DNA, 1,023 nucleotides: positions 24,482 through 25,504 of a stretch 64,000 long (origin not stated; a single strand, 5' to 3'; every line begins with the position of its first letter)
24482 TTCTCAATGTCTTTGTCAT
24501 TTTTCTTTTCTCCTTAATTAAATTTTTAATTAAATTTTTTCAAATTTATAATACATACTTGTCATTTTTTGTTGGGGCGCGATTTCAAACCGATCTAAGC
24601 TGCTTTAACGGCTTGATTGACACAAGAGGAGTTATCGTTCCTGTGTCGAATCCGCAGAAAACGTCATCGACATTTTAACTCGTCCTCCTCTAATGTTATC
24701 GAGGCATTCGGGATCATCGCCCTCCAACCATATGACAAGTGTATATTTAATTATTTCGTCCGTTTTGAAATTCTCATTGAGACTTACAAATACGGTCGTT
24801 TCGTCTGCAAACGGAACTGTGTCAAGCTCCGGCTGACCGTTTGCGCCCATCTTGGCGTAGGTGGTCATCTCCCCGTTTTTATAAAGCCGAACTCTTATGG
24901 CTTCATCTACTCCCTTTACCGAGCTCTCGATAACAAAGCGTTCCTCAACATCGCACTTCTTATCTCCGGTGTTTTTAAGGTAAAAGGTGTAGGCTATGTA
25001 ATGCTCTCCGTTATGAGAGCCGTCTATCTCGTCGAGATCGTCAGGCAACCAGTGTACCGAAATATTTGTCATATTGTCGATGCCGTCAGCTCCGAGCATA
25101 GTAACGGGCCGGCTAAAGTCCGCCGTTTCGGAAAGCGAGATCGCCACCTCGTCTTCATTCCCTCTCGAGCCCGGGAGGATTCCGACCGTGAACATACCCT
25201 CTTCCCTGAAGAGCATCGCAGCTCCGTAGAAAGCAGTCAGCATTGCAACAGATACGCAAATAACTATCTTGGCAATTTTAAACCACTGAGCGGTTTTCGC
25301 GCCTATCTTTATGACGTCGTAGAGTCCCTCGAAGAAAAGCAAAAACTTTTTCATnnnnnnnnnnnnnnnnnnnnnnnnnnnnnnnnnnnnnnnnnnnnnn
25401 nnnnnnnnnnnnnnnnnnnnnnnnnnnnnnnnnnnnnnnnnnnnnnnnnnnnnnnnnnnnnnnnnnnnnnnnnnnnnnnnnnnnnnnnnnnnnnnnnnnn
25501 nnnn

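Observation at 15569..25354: Paralogue family with a conserved signal-anchor motif and a conserved C-terminal W-x-(E/D)-G-x-D-x-x-C strand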

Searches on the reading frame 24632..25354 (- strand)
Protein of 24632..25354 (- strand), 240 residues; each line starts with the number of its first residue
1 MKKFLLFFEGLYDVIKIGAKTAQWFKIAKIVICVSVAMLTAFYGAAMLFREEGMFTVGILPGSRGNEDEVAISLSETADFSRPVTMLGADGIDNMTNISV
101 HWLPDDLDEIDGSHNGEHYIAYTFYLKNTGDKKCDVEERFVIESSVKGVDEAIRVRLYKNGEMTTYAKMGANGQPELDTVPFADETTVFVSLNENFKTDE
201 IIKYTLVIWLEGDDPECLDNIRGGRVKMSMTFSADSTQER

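Call 3: search_protein_families(library=pfam, proteins=[window:24632-25354:-], max_evalue=0.1)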
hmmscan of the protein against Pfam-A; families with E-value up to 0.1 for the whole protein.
window:24632-25354:- (240 aa): 0 families

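Call 4: search_protein_families(library=ncbifam, proteins=[window:24632-25354:-], max_evalue=0.1)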
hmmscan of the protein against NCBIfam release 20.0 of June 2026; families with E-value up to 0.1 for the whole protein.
window:24632-25354:- (240 aa): 0 families

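Call 51: find_homologous_proteins(query=window:24632-25354:-)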
Query window:24632-25354:- (240 aa): 1544 proteins with E <= 0.001 among 1732 candidates; the best 120 are listed.
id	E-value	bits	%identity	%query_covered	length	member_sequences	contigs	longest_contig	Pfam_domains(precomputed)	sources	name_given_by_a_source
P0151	1.6e-157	540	100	100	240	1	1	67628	-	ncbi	-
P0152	2.1e-137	474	86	100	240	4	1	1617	-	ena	-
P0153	1.4e-118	413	73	100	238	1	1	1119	-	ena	-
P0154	2.6e-117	408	75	98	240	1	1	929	-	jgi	jgi:hypothetical protein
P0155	8.2e-117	407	74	100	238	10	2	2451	-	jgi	-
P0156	2.9e-116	405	73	100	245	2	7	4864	-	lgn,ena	-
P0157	5.1e-116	404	73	100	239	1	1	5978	-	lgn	-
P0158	3.0e-114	398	73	100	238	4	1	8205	-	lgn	-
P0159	8.6e-114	397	73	100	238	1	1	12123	-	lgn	-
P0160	8.6e-114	397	73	100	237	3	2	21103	-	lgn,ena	-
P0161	8.3e-112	390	73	99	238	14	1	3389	-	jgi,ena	jgi:hypothetical protein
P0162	5.1e-111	388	73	100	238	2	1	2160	-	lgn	-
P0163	1.8e-110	386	72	100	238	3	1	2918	-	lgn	-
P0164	7.6e-110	384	70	100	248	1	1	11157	-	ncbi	-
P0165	3.4e-109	382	71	100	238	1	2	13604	-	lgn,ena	-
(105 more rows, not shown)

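Call 60: predict_structure(alignment_id=A6)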
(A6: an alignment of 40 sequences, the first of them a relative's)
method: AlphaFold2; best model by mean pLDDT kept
length: 240 residues; sequences in the alignment: 40
mean_pLDDT: 81.3   pTM: 0.70
mean pLDDT of the five models: 81.3, 81.3, 80.7, 79.9, 78.5
residues with pLDDT >= 90: 75; 70-90: 127; 50-70: 25; < 50: 13
segments of 3 or more residues with pLDDT < 50: 49-53, 63-67, 238-240
pLDDT, mean of each block of 10 residues (from residue 1): 75 72 77 87 64 61 54 87 74 80 91 90 92 90 87 93 93 89 94 92 94 65 84 65
secondary structure, 60 per line:
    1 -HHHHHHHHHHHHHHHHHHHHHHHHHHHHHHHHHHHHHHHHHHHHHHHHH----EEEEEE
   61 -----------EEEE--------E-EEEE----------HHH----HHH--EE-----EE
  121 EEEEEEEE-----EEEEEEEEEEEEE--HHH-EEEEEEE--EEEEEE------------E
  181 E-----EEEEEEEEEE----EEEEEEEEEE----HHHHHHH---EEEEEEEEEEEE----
elements in order: H2-50 E55-60 E72-75 E86-89 E119-128 E134-146 E153-159 E162-167 E187-196 E201-210 H215-221 E225-236

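Call 62: fold_search(model_id=the predicted structure, library=pdb)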
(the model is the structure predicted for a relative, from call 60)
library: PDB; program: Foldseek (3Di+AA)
matches with E <= 10: 1646; with E <= 0.001: 1
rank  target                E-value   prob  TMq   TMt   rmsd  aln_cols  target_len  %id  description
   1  3ac0_B                8.2e-04  0.91  0.23  0.09  10.0       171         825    8  Crystal structure of Beta-glucosidase from Kluyveromyces marxianus in complex with glucose (released 2010-08-11)
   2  3ac0_C                1.0e-03  0.77  0.22  0.09  12.2       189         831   10  Crystal structure of Beta-glucosidase from Kluyveromyces marxianus in complex with glucose (released 2010-08-11)
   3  3abz_C                2.6e-03  0.77  0.22  0.09  10.8       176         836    9  Crystal structure of Se-Met labeled Beta-glucosidase from Kluyveromyces marxianus (released 2010-08-11)
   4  3abz_D                3.6e-03  0.77  0.22  0.08  12.4       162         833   10  Crystal structure of Se-Met labeled Beta-glucosidase from Kluyveromyces marxianus (released 2010-08-11)
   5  9qxq                  3.8e-03  0.85  0.22  0.07  12.7       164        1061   14  native structure of full-length pesticidal protein Cry1Ca18 at pH9, from crystals formed in vivo (released 2026-02-11)
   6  3abz_A                4.0e-03  0.77  0.24  0.09   9.7       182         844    8  Crystal structure of Se-Met labeled Beta-glucosidase from Kluyveromyces marxianus (released 2010-08-11)
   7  2wmp_B                5.1e-03  0.92  0.26  0.42   7.0       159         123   14  Structure of the E. coli chaperone PapD in complex with the pilin domain of the PapGII adhesin (released 2010-08-25)
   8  5wtb_A                6.3e-03  0.21  0.17  0.15  23.9       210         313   10  Complex Structure of Staphylococcus aureus SdrE with human complement factor H (released 2017-07-19)
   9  6kjk                  6.7e-03  0.54  0.19  0.30  13.0       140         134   10  Structure of the N-terminal domain of PorA (released 2020-07-22)
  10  7fe0_A                7.1e-03  0.69  0.22  0.27  12.7       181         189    9  AvmM Catalyzes Macrocyclization in Alchivemycin A Biosynthesis (released 2021-09-01)
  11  2xvg                  7.5e-03  0.72  0.24  0.07  13.0       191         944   10  crystal structure of alpha-xylosidase (GH31) from Cellvibrio japonicus (released 2011-04-13)
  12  3v10_B                8.4e-03  0.44  0.17  0.14  21.2       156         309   12  Crystal structure of the collagen binding domain of Erysipelothrix rhusiopathiae surface protein RspB (released 2012-10-24)
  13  7ofv_A                8.4e-03  0.33  0.17  0.20  11.9       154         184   10  NMR-guided design of potent and selective EphA4 agonistic ligands (released 2021-08-11)
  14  5es4_C                8.4e-03  0.33  0.20  0.07  27.2       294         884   10  RE-REFINEMENT OF INTEGRIN ALPHAXBETA2 ECTODOMAIN IN THE CLOSED/BENT CONFORMATION (released 2016-03-02)
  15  1r17_A                8.9e-03  0.18  0.13  0.11  23.4       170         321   14  Crystal Structure Analysis of S.epidermidis adhesin SdrG binding to Fibrinogen (adhesin-ligand complex) (released 2003-10-28)
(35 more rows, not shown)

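Call 79: search_protein_families(library=padloc, proteins=[window:24632-25354:-], max_evalue=0.01)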
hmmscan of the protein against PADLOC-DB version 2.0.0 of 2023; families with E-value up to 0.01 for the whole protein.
window:24632-25354:- (240 aa): 0 families
